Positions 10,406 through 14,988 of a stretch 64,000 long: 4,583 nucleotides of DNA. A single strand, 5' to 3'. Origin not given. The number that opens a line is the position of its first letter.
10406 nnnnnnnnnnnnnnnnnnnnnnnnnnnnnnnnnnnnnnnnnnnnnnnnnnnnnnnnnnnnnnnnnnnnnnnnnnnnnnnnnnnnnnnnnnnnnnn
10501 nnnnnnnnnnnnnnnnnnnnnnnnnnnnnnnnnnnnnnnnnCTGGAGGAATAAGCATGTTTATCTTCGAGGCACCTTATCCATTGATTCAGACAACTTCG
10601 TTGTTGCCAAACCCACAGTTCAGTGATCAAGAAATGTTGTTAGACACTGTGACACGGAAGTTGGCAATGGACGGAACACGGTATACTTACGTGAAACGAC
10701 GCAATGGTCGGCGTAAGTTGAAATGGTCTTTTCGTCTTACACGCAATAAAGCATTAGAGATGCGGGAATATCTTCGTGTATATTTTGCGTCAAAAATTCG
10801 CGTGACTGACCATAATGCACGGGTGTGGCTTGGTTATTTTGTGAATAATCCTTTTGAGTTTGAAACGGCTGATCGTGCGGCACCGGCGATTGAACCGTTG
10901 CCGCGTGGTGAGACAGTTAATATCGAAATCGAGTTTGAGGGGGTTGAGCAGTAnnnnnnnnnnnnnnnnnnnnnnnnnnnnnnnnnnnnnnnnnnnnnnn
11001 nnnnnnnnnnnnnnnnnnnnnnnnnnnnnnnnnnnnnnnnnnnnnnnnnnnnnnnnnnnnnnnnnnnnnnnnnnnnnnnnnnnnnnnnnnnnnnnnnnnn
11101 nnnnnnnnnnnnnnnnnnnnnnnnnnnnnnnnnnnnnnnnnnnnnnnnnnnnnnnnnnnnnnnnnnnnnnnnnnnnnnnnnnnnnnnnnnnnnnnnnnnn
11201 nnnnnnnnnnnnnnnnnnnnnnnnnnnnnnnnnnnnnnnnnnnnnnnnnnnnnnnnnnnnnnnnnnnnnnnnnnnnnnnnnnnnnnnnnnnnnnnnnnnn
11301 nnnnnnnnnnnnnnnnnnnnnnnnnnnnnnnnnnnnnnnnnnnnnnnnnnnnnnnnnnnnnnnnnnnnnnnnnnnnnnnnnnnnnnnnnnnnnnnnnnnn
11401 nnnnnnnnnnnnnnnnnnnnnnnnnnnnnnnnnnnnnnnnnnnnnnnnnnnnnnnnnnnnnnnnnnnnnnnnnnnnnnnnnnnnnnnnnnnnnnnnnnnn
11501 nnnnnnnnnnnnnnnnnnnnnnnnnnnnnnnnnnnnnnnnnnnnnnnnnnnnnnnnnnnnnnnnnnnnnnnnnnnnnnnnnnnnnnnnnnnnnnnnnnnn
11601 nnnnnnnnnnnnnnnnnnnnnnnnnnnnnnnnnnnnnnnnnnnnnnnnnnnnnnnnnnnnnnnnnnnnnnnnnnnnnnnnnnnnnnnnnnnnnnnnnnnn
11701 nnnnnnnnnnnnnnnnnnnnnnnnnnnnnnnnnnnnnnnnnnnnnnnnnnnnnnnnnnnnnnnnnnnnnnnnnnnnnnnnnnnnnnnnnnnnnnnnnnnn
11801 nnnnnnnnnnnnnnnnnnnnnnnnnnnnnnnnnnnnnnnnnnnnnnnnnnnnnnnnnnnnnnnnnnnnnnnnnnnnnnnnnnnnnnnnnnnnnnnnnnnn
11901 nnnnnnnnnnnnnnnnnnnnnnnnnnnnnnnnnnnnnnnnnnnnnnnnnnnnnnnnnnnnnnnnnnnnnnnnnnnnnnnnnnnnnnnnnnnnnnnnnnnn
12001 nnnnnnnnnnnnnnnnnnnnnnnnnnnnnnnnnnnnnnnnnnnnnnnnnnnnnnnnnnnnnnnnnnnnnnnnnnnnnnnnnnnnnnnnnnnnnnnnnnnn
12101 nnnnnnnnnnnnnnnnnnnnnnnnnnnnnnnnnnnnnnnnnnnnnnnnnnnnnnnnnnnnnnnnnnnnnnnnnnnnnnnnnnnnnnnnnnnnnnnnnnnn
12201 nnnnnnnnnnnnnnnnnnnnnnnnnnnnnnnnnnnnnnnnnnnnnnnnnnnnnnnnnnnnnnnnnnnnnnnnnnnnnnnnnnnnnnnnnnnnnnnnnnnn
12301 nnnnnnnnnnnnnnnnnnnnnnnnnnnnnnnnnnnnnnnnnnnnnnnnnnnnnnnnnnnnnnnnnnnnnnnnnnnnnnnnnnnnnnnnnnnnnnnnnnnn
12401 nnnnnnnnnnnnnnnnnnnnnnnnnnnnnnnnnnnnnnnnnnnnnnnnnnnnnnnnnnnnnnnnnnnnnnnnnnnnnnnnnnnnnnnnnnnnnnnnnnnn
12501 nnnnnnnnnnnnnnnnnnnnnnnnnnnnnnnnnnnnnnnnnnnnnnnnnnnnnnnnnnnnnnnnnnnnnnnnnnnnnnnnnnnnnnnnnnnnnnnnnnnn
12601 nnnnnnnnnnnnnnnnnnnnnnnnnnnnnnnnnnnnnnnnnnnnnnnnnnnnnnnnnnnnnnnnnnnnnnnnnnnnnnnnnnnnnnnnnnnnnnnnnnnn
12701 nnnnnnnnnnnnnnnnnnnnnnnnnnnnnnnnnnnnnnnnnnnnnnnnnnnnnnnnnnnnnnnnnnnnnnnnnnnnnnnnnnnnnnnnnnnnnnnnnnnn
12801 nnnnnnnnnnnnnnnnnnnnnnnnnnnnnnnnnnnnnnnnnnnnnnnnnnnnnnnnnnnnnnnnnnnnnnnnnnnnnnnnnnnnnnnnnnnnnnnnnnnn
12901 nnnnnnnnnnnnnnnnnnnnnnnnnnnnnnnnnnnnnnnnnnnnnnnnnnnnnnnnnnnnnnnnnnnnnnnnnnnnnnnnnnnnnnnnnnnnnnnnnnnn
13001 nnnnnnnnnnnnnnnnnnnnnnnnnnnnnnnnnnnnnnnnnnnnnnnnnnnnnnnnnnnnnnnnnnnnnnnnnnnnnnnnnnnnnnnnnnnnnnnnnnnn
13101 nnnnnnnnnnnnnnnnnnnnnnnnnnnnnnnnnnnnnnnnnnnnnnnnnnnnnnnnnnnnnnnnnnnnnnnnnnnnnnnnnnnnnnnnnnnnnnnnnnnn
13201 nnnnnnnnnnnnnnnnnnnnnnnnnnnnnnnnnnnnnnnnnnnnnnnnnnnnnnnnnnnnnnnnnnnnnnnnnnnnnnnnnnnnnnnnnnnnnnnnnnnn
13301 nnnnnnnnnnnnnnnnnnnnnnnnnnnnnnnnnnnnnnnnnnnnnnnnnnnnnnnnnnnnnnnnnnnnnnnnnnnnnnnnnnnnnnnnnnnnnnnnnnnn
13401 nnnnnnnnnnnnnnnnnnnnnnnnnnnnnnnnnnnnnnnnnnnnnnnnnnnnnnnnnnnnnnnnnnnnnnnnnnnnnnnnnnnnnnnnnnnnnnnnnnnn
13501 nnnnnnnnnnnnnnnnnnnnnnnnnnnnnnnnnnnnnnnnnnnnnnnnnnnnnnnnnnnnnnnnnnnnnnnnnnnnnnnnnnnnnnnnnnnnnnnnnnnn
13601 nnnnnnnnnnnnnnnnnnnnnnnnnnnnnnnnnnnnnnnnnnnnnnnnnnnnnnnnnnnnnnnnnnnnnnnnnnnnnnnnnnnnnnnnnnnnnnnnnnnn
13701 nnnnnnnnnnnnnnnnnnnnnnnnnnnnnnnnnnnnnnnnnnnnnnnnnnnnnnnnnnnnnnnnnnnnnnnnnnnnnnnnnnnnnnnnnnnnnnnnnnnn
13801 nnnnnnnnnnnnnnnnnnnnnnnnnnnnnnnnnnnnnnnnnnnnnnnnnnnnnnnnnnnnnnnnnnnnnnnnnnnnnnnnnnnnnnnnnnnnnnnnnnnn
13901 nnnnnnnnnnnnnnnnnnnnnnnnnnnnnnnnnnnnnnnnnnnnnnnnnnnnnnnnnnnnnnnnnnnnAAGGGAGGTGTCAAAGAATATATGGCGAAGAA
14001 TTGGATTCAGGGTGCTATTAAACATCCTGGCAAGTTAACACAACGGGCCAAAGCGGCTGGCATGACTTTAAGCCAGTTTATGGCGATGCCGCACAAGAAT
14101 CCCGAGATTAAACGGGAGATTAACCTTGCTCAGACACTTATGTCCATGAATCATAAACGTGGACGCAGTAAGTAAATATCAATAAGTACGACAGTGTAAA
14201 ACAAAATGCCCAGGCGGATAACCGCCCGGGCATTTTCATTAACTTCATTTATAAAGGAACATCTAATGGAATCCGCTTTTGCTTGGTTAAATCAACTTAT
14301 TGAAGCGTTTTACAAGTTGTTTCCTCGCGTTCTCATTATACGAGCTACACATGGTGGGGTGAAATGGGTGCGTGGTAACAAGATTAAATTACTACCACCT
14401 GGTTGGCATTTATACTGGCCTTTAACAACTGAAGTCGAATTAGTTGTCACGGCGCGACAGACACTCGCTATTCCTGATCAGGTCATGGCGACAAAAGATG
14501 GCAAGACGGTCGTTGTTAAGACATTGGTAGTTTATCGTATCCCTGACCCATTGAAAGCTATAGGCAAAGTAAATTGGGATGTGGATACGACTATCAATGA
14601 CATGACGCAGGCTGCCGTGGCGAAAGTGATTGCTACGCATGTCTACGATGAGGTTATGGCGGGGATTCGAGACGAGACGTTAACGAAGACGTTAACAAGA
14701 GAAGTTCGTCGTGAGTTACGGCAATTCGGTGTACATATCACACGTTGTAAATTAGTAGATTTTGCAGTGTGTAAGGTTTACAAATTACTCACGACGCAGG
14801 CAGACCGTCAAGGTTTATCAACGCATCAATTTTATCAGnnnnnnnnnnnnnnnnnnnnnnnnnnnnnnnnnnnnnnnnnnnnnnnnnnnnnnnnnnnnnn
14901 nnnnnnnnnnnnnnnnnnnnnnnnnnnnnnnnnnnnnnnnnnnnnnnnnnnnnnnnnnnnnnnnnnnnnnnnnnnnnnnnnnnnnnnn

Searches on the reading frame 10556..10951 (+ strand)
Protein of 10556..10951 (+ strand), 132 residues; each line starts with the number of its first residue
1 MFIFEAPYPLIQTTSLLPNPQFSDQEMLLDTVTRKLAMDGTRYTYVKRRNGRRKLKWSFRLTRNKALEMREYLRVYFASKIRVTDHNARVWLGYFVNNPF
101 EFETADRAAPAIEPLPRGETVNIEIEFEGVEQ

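Call 9: search_protein_families(library=pfam, proteins=[window:10556-10951:+], max_evalue=1)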
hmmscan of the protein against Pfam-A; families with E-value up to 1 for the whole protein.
window:10556-10951:+ (132 aa): 0 families

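Call 10: search_protein_families(library=phrogs, proteins=[window:10556-10951:+], max_evalue=0.01)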
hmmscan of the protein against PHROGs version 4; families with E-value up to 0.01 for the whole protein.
window:10556-10951:+ (132 aa): 0 families

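Call 59: search_protein_families(library=ncbifam, proteins=[window:10556-10951:+], max_evalue=0.1)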
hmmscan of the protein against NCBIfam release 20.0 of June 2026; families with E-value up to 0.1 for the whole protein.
window:10556-10951:+ (132 aa): 0 families

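Call 69: search_solved_structures(query=window:10556-10951:+, max_evalue=5)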
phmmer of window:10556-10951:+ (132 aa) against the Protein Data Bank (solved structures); distinct sequences matched with E-value up to 5: 4.
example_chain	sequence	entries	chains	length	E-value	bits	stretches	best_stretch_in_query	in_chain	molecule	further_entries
3j6p_D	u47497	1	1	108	0.29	14.6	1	51-120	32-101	Dynein heavy chain, cytoplasmic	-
7nhn_T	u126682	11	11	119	0.45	14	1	26-111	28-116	50S ribosomal protein L20 | Large ribosomal subunit protein bL20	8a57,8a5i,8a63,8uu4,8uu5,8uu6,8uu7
1zn6_A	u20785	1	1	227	1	12.8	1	65-113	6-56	phage-related conserved hypothetical protein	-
1bkj_A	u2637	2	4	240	1.8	12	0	25-80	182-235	NADPH-FLAVIN OXIDOREDUCTASE | FLAVIN REDUCTASE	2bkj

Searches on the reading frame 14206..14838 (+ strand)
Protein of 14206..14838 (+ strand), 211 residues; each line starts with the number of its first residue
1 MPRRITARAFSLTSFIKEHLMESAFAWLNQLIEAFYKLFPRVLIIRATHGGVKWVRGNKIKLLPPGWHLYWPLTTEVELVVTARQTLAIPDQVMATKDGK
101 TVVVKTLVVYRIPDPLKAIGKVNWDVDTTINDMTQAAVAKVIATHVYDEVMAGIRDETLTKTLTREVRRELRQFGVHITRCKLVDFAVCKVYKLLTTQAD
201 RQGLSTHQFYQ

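Call 41: search_protein_families(library=pfam, proteins=[window:14206-14838:+], max_evalue=0.01)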
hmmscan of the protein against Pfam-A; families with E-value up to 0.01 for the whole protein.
window:14206-14838:+ (211 aa): 1 family
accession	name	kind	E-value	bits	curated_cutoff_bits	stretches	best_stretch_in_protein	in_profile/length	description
PF01145.31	Band_7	-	3.5e-19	70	23.6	1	44-191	2-150/176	SPFH domain / Band 7 family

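Call 42: search_protein_families(library=phrogs, proteins=[window:14206-14838:+], max_evalue=0.001)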
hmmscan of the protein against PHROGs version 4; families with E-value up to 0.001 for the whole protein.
window:14206-14838:+ (211 aa): 1 family
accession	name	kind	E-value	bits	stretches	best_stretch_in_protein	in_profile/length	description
phrog_200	-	other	9.4e-09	35.8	1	46-179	105-249/379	lipoprotein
